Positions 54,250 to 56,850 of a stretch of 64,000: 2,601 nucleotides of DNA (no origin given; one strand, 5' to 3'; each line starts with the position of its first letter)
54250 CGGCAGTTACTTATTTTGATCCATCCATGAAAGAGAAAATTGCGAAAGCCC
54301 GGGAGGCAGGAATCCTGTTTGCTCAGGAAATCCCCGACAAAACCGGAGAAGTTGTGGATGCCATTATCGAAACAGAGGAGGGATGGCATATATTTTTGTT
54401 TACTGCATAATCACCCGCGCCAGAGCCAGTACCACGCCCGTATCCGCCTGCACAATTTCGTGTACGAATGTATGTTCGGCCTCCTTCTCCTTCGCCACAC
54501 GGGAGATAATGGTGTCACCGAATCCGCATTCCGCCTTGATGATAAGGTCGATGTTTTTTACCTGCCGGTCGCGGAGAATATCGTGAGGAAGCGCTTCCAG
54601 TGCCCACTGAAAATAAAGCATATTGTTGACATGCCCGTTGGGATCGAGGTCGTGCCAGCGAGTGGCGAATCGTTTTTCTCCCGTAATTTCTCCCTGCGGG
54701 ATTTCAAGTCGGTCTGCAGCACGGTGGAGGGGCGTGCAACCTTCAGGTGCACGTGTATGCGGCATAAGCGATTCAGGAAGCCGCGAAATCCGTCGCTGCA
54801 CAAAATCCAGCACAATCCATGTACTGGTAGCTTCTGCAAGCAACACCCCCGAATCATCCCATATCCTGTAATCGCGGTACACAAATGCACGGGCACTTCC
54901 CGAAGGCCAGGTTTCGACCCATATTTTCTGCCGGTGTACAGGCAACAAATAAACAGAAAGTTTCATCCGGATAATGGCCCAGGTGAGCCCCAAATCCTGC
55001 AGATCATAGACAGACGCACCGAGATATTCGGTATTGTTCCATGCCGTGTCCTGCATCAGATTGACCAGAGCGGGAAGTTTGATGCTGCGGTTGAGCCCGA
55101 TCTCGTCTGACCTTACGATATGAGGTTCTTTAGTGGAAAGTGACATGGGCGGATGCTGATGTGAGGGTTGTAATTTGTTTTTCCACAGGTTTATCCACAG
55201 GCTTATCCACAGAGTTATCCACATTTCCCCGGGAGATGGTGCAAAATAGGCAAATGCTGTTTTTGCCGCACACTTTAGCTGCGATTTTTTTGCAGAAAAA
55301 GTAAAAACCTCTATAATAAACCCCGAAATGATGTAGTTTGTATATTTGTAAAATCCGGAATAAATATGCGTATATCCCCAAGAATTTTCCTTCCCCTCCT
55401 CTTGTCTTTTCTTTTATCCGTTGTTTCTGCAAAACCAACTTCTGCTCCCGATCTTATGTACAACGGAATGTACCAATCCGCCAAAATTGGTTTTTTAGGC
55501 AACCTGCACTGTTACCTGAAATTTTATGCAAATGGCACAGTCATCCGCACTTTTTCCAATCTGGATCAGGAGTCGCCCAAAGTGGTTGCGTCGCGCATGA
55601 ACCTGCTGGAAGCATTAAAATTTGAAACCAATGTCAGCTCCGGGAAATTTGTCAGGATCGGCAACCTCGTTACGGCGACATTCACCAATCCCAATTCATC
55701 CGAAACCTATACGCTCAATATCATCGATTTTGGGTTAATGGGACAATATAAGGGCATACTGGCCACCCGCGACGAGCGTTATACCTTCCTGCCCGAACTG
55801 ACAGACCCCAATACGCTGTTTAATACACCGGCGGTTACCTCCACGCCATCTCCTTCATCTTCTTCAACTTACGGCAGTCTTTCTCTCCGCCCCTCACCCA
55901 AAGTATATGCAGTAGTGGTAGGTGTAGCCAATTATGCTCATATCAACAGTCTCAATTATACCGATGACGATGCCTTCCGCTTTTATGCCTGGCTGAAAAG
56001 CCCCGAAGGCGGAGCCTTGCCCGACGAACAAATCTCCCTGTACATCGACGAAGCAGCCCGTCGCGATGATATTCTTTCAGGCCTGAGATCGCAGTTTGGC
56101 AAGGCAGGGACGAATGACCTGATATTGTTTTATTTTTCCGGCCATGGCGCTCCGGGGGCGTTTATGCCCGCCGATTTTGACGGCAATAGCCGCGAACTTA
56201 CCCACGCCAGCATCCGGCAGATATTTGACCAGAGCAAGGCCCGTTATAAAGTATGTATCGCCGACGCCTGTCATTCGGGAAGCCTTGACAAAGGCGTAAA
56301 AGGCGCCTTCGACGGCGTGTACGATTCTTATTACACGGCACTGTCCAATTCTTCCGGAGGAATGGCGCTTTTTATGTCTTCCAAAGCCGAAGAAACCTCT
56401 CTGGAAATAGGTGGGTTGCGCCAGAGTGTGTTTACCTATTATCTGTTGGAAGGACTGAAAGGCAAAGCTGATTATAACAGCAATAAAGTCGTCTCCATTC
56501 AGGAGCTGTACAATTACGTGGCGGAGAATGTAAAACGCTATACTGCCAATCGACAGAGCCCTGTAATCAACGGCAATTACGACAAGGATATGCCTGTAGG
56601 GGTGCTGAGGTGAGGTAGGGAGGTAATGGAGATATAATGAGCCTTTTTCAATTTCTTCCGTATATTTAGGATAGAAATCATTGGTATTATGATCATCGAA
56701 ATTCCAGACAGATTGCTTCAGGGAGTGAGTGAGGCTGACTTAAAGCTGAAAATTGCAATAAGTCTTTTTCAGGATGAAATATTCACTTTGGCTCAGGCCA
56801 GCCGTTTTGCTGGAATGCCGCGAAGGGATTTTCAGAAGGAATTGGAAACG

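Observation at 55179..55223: Four head-to-tail DnaA boxes at 12-bp spacing in a divergent promoter region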

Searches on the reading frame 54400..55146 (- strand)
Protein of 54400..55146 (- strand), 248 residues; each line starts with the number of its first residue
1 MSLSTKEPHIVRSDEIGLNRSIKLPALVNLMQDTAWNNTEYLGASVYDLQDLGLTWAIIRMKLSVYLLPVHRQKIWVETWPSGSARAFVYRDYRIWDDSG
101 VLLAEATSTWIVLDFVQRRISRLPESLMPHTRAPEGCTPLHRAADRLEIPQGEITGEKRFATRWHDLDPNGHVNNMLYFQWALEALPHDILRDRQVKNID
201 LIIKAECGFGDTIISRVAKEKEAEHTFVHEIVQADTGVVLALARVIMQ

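Call 6: search_protein_families(library=pfam, proteins=[window:54400-55146:-])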
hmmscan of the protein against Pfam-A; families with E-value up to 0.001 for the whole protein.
window:54400-55146:- (248 aa): 3 families
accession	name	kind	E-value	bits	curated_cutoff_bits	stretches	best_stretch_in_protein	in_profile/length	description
PF01643.23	Acyl-ACP_TE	-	1.4e-26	93.2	23.7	1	5-127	4-127/131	Acyl-ACP thioesterase N-terminal domain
PF20791.3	Acyl-ACP_TE_C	-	3.6e-18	66.1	21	1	157-244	9-96/101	Acyl-ACP thioesterase C-terminal domain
PF13279.12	4HBT_2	-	4.9e-07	30.7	25.5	0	163-186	2-25/122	Thioesterase-like superfamily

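Call 8: find_encoding_contigs(protein=window:54400-55146:-, flank=10000, max_places=10)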
Protein window:54400-55146:- (248 aa): no gene with exactly this product is on record in the collection.

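Call 14: find_homologous_proteins(query=window:54400-55146:-, max_evalue=1e-20)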
Query window:54400-55146:- (248 aa): 17 proteins with E <= 1e-20 among 496 candidates.
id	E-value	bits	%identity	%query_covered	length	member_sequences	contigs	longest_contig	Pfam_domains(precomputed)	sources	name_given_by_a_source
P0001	6.5e-165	564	100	100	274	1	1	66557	PF20791.4,PF13279.13,PF01643.24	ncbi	ncbi:MAG: thioesterase [Bacteroidia bacterium]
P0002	8.5e-103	361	63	100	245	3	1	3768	PF20791.4,PF13279.13,PF01643.24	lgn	-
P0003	1.8e-71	258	49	99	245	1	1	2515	PF20791.4,PF13279.13,PF01643.24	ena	-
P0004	6.7e-69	250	48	99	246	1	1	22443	PF20791.4,PF13279.13,PF01643.24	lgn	-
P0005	1.6e-66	242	46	99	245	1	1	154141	PF20791.4,PF13279.13,PF01643.24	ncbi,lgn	ncbi:MAG: acyl-ACP thioesterase domain-containing protein [Bacteroidota bacterium]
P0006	3.5e-65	238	50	97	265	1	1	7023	PF20791.4,PF13279.13,PF01643.24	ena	-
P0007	9.6e-65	236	45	99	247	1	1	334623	PF20791.4,PF13279.13,PF01643.24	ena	-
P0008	4.1e-60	221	42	99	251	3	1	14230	PF20791.4,PF13279.13,PF01643.24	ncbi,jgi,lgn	-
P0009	3.4e-59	218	43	99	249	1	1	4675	PF20791.4,PF13279.13,PF01643.24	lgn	-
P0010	1.4e-58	216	43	99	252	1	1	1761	PF20791.4,PF13279.13,PF01643.24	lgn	-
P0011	7.5e-57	210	44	98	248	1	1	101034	PF20791.4,PF01643.24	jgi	jgi:medium-chain acyl-[acyl-carrier-protein] hydrolase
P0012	5.1e-46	175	41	88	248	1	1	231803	PF20791.4,PF13279.13,PF01643.24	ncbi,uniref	ncbi:thioesterase [Nibrella saemangeumensis]|uniref:Thioesterase n=1 Tax=Nibrella saemangeumensis Ta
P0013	3.8e-43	165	37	93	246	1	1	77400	PF20791.4,PF13279.13,PF01643.24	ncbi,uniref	ncbi:thioesterase [Nibrella viscosa]|uniref:Thioesterase n=1 Tax=Nibrella viscosa TaxID=1084524 RepI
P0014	6.4e-41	158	38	96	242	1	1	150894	PF20791.4,PF13279.13,PF01643.24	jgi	-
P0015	2.3e-24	104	33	93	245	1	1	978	PF20791.4,PF13279.13,PF01643.24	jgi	jgi:acyl-ACP thioesterase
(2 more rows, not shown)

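Call 15: find_encoding_contigs(protein=P0001, flank=10000, max_places=5)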
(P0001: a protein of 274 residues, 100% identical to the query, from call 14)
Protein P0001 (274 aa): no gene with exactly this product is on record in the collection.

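Call 16: find_encoding_contigs(protein=P0002, flank=10000, max_places=5)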
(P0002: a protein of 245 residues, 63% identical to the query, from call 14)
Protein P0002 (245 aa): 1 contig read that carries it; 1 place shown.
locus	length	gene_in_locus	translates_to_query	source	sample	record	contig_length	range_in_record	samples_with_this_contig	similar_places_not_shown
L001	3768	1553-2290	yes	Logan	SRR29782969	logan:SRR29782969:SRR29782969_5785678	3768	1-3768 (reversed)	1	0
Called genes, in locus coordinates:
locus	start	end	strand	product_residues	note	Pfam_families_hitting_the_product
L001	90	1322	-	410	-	PF00656:Peptidase_C14, PF01650:Peptidase_C13 (weak)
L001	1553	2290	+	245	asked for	PF01643:Acyl-ACP_TE, PF13279:4HBT_2 (faint), PF20791:Acyl-ACP_TE_C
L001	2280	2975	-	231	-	-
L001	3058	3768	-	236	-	?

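Call 18: find_encoding_contigs(protein=P0004, flank=10000, max_places=5)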
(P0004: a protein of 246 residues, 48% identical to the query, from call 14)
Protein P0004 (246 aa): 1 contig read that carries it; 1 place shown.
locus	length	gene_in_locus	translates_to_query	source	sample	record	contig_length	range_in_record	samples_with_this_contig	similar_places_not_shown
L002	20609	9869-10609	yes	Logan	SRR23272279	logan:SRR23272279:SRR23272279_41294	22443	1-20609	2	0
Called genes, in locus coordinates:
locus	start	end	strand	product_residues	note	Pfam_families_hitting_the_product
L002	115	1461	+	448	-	-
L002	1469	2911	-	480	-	-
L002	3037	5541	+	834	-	-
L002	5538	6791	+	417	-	PF18962:Por_Secre_tail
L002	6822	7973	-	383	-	PF12833:HTH_18, PF00165:HTH_AraC (weak)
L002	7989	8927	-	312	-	PF10988:DUF2807 (weak)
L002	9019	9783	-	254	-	PF00106:adh_short, PF08659:KR, PF13561:adh_short_C2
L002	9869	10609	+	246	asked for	PF01643:Acyl-ACP_TE, PF13279:4HBT_2 (faint), PF20791:Acyl-ACP_TE_C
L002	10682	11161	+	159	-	PF11396:PepSY_like (weak)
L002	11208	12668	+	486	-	PF02274:ADI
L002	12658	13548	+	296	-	PF00561:Abhydrolase_1, PF12146:Hydrolase_4 (weak), PF12697:Abhydrolase_6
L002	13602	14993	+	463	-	PF13378:MR_MLE_C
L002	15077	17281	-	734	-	PF21710:Spt6_S1 (faint), PF00575:S1 (weak), PF13509:S1_2 (faint), PF00575:S1, PF23459:S1_RRP5, PF00575:S1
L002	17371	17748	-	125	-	PF01042:Ribonuc_L-PSP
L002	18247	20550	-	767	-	PF00912:Transgly, PF28500:PBP_middle, PF00905:Transpeptidase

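Call 19: find_encoding_contigs(protein=P0005, flank=10000, max_places=5)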
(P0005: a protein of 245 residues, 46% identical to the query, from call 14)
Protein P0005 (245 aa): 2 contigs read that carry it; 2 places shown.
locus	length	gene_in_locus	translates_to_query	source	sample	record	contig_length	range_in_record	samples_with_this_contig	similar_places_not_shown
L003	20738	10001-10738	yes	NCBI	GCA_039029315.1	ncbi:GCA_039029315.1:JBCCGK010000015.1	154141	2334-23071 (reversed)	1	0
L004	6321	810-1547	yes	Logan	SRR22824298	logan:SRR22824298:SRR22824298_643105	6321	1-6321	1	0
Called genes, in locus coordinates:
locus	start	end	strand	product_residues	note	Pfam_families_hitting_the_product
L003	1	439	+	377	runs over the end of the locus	PF00712:DNA_pol3_beta, PF02767:DNA_pol3_beta_2, PF02768:DNA_pol3_beta_3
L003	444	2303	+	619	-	-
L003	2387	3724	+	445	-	-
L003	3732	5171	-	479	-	-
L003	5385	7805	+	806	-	-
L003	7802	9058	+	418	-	PF18962:Por_Secre_tail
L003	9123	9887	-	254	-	PF00106:adh_short, PF08659:KR, PF13561:adh_short_C2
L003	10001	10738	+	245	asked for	PF01643:Acyl-ACP_TE, PF13279:4HBT_2 (weak), PF20791:Acyl-ACP_TE_C, PF13279:4HBT_2 (weak)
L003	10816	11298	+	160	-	PF11396:PepSY_like (weak)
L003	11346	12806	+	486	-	PF02274:ADI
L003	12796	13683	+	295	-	PF00561:Abhydrolase_1, PF12697:Abhydrolase_6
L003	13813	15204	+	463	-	PF13378:MR_MLE_C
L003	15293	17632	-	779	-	PF21710:Spt6_S1 (faint), PF00575:S1 (weak), PF13509:S1_2 (faint), PF00575:S1, PF23459:S1_RRP5, PF00575:S1, PF23459:S1_RRP5 (weak), PF00575:S1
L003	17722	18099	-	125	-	PF01042:Ribonuc_L-PSP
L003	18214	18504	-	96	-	PF20584:DUF6787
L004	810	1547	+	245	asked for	PF01643:Acyl-ACP_TE, PF13279:4HBT_2 (weak), PF20791:Acyl-ACP_TE_C, PF13279:4HBT_2 (weak)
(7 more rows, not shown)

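Call 20: find_encoding_contigs(protein=P0007, flank=10000, max_places=5)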
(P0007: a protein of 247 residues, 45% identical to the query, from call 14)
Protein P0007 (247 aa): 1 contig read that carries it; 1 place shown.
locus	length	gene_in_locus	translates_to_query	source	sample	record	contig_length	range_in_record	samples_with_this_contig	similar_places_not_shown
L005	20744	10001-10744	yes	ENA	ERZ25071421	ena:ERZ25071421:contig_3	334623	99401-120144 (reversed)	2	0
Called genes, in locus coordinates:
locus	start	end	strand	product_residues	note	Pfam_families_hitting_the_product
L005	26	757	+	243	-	PF13174:TPR_6 (faint)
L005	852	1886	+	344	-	PF00316:FBPase, PF18913:FBPase_C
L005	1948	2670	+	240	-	PF04012:PspA_IM30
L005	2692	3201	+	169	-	-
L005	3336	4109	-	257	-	-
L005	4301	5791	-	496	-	PF00478:IMPDH, PF00571:CBS, PF03060:NMO (weak)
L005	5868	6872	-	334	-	PF03706:LPG_synthase_TM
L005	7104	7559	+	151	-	PF01575:MaoC_dehydratas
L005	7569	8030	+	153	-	PF20791:Acyl-ACP_TE_C (weak), PF13279:4HBT_2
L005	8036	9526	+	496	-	PF13432:TPR_16 (weak), PF00515:TPR_1 (weak), PF07719:TPR_2 (weak), PF23914:TPR_CcmH_CycH (weak), PF13432:TPR_16 (weak), PF13414:TPR_11, PF14559:TPR_19 (weak), PF13432:TPR_16, +13 more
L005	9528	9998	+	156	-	PF13279:4HBT_2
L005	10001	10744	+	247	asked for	PF01643:Acyl-ACP_TE, PF13279:4HBT_2 (faint), PF20791:Acyl-ACP_TE_C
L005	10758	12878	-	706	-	PF00144:Beta-lactamase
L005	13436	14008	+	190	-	PF24575:TPR_Slam (faint), PF00515:TPR_1 (faint), PF13174:TPR_6 (faint), PF13424:TPR_12 (faint), PF12895:ANAPC3, PF23914:TPR_CcmH_CycH (weak), PF07719:TPR_2 (weak), PF13181:TPR_8 (weak), +6 more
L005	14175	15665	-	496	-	PF14312:FG-GAP_2, PF18962:Por_Secre_tail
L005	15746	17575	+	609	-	-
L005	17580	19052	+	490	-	-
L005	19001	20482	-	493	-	PF13231:PMT_2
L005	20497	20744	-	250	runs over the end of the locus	PF05891:Methyltransf_PK, PF13489:Methyltransf_23, PF00398:RrnaAD (faint), PF08241:Methyltransf_11, PF08242:Methyltransf_12, PF13649:Methyltransf_25, PF13847:Methyltransf_31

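Call 34: find_related_loci(query=A1, collection=metagenome_contigs, flank=6000)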
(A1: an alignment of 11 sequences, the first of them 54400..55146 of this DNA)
Query A1 (248 aa) in metagenome_contigs; peptide patterns used: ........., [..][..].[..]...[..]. (x = any residue, [..] = any of these).
77 stretches matched a pattern; 4 encode a relative of the query (tblastn E <= 1e-3); 4 distinct loci.
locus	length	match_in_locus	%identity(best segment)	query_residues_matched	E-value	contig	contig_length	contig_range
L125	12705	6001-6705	35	6-243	6e-45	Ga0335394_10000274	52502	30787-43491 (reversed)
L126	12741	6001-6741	31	1-244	2e-35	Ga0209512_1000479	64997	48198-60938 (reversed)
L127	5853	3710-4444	31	1-244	2e-34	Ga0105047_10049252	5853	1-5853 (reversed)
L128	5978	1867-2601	31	1-244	2e-34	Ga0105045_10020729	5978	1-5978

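Call 47: find_homologous_proteins(query=L005:7104-7559:+, max_evalue=1e-30)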
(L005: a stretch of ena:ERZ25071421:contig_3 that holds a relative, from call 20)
Query L005:7104-7559:+ (151 aa): 7839 proteins with E <= 1e-30 among 8000 candidates; the best 120 are listed.
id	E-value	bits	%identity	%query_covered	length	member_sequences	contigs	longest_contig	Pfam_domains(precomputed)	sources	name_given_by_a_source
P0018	9.5e-97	339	100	100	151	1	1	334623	PF01575.26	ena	-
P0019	8.7e-91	319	93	100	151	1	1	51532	PF01575.26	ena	-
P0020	9.3e-76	271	-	-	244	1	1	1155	PF13452.12,PF01575.26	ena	-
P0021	2.7e-62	227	66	100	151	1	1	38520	PF01575.26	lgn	-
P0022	4.7e-62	226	65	100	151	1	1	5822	PF01575.26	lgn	-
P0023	1.7e-60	221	62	100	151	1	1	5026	PF01575.26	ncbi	ncbi:MAG: MaoC family dehydratase [Bacteroidota bacterium]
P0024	2.3e-58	214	61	100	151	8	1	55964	PF01575.26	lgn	-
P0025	1.6e-57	211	64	100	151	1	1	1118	PF01575.26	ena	-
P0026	5.9e-57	210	60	100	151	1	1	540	PF01575.26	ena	-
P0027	1.7e-56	208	63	99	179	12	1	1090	PF01575.26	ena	-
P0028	3.0e-55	204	63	98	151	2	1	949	PF01575.26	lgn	-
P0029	1.0e-54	202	62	97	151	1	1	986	PF01575.26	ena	-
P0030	1.2e-54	202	62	97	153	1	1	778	PF01575.26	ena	-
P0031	1.8e-54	201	63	98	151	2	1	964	PF13452.12,PF01575.26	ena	-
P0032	2.0e-54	201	64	98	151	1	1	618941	PF01575.26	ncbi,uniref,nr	ncbi:MaoC family dehydratase [Ramlibacter sp. WS9]|uniref:MaoC family dehydratase n=1 Tax=Ramlibacte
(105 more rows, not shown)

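Call 48: find_encoding_contigs(protein=P0019, flank=10000, max_places=3)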
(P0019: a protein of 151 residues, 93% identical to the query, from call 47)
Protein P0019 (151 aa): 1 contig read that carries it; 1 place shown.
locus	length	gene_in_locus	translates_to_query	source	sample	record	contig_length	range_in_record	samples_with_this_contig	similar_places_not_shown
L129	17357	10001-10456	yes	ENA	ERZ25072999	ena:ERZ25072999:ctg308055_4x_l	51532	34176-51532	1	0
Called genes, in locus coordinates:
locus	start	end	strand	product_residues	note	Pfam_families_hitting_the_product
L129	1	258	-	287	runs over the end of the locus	PF03881:Fructosamin_kin, PF01636:APH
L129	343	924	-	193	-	-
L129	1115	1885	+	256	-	PF00376:MerR, PF13411:MerR_1, PF07739:TipAS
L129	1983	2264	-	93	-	-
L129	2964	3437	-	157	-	-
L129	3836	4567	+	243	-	-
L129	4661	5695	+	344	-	PF00316:FBPase, PF18913:FBPase_C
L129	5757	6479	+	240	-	PF04012:PspA_IM30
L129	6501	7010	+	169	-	-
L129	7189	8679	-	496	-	PF00478:IMPDH, PF00571:CBS, PF03060:NMO (weak), PF01070:FMN_dh (weak)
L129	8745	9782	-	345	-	PF03706:LPG_synthase_TM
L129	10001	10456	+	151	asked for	PF01575:MaoC_dehydratas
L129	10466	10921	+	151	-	PF20791:Acyl-ACP_TE_C (weak), PF13279:4HBT_2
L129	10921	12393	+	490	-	-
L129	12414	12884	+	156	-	PF13279:4HBT_2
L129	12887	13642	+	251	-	PF01643:Acyl-ACP_TE, PF13279:4HBT_2 (faint), PF20791:Acyl-ACP_TE_C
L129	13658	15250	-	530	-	PF00144:Beta-lactamase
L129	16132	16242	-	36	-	-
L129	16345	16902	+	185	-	PF13174:TPR_6 (faint), PF24575:TPR_Slam (faint), PF13181:TPR_8 (faint), PF13414:TPR_11 (faint), PF13428:TPR_14 (faint), PF13432:TPR_16 (weak), PF00515:TPR_1 (weak), PF07719:TPR_2 (weak), +7 more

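Call 49: find_encoding_contigs(protein=P0021, flank=10000, max_places=3)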
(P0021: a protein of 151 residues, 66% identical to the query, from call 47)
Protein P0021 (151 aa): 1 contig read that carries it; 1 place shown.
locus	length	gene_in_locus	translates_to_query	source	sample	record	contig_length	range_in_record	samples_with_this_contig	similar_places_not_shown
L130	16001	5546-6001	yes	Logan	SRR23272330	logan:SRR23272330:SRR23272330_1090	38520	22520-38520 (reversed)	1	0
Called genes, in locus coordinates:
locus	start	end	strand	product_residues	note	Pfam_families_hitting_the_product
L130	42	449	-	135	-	PF20791:Acyl-ACP_TE_C (faint), PF13279:4HBT_2, PF03061:4HBT (weak)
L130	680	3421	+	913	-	PF16078:2-oxogl_dehyd_N, PF00676:E1_dh, PF02779:Transket_pyr, PF16870:OxoGdeHyase_C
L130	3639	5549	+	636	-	PF13292:DXP_synthase_N, PF00456:Transketolase_N (faint), PF02779:Transket_pyr, PF02780:Transketolase_C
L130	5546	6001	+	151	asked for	PF01575:MaoC_dehydratas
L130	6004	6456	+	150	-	PF20791:Acyl-ACP_TE_C (weak), PF13279:4HBT_2, PF03061:4HBT (weak)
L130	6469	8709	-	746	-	PF07494:Reg_prop (faint), PF18962:Por_Secre_tail (weak)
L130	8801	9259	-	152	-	-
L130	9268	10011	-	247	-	PF00072:Response_reg, PF04397:LytTR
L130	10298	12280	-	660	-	PF14938:SNAP (faint), PF07719:TPR_2 (faint), PF13428:TPR_14 (faint), PF13432:TPR_16 (faint), PF13174:TPR_6 (faint), PF13424:TPR_12 (weak), PF13424:TPR_12, PF06580:His_kinase, +6 more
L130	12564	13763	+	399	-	-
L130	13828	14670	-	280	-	PF00561:Abhydrolase_1, PF12146:Hydrolase_4, PF12697:Abhydrolase_6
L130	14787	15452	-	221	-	-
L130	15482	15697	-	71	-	-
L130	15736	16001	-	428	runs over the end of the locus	-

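Call 50: find_encoding_contigs(protein=P0024, flank=10000, max_places=3)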
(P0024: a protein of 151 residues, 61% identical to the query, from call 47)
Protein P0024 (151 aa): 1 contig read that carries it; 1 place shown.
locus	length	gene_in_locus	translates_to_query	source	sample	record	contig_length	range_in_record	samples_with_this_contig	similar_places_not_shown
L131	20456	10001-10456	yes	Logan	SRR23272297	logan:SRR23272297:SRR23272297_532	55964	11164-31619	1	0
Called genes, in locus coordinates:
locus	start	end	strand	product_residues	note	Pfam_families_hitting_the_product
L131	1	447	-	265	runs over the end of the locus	PF00512:HisKA (weak), PF02518:HATPase_c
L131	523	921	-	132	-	-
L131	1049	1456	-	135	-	PF12833:HTH_18, PF00165:HTH_AraC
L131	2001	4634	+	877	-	PF13238:AAA_18 (faint), PF05496:RuvB_N (faint), PF00004:AAA, PF00158:Sigma54_activat (faint), PF01078:Mg_chelatase (faint), PF17866:AAA_lid_6, PF00004:AAA, PF17866:AAA_lid_6, +7 more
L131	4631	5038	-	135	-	PF13279:4HBT_2, PF03061:4HBT (weak)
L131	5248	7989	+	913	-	PF16078:2-oxogl_dehyd_N, PF00676:E1_dh, PF02779:Transket_pyr, PF16870:OxoGdeHyase_C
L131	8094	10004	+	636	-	PF13292:DXP_synthase_N, PF02779:Transket_pyr, PF02780:Transketolase_C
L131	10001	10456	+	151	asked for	PF01575:MaoC_dehydratas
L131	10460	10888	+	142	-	PF20791:Acyl-ACP_TE_C (weak), PF13279:4HBT_2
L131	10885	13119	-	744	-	PF08450:SGL (faint), PF07494:Reg_prop (faint)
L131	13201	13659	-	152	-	-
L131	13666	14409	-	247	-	PF00072:Response_reg, PF04397:LytTR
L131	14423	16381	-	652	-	PF07719:TPR_2 (faint), PF13174:TPR_6 (faint), PF13176:TPR_7 (faint), PF13424:TPR_12 (weak), PF17874:TPR_MalT (weak), PF13424:TPR_12 (weak), PF06580:His_kinase, PF02518:HATPase_c (weak), +5 more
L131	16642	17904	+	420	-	-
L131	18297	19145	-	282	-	PF00561:Abhydrolase_1, PF12146:Hydrolase_4, PF12697:Abhydrolase_6, PF00326:Peptidase_S9 (weak)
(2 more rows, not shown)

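Call 56: find_encoding_contigs(protein=P0003, flank=10000, max_places=3)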
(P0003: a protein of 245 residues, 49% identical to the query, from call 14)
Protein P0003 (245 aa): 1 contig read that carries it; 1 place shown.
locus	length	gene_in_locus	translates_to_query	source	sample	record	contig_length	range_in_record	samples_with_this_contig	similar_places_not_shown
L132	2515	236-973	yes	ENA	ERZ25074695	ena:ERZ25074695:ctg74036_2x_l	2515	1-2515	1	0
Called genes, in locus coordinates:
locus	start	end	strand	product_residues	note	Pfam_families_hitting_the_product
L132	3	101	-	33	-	?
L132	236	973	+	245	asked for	PF01643:Acyl-ACP_TE, PF20791:Acyl-ACP_TE_C, PF13279:4HBT_2 (weak)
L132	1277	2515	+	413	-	?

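Call 57: find_encoding_contigs(protein=P0006, flank=10000, max_places=3)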
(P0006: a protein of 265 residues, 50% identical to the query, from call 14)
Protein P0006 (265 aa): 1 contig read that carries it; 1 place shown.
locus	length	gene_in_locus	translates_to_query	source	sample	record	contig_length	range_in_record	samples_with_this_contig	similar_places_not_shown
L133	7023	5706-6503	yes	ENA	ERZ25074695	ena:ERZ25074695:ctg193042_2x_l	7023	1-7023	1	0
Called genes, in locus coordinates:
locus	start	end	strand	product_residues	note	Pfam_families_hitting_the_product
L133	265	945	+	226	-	PF00512:HisKA, PF02518:HATPase_c, PF14501:HATPase_c_5 (faint)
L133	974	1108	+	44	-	-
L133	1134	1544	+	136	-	PF00072:Response_reg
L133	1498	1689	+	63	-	PF00486:Trans_reg_C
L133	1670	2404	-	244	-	PF00478:IMPDH, PF01070:FMN_dh (weak)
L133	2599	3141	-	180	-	PF00478:IMPDH, PF03060:NMO (weak), PF00571:CBS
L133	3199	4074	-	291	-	PF03706:LPG_synthase_TM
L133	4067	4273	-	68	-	-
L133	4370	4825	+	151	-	PF01575:MaoC_dehydratas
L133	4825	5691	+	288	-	-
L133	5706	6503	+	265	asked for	PF01643:Acyl-ACP_TE, PF13279:4HBT_2 (faint), PF20791:Acyl-ACP_TE_C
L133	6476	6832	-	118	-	-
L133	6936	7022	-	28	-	?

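Call 69: list_cluster_members(proteins=[P0001, P0007])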
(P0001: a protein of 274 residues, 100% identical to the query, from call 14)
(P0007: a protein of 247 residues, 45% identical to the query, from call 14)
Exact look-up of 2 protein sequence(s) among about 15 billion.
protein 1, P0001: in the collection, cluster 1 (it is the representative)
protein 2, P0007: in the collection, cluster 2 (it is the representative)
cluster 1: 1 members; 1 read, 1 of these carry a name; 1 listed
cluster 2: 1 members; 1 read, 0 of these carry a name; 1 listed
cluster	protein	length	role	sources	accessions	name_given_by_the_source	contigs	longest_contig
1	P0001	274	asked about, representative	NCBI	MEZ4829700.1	MAG: thioesterase [Bacteroidia bacterium]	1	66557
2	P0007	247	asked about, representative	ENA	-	-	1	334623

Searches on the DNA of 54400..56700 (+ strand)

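Call 7: search_dna_similar(query=window:54400-56700:+, collection=plasmids, mode=distant)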
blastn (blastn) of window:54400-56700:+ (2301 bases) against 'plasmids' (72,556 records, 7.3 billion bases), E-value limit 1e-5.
No match.

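Call 63: search_rna_families(source=window, start=54800, end=55700, threshold=evalue, max_evalue=1)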
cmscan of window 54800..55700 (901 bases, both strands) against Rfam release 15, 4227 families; matches with E-value up to 1: 0.
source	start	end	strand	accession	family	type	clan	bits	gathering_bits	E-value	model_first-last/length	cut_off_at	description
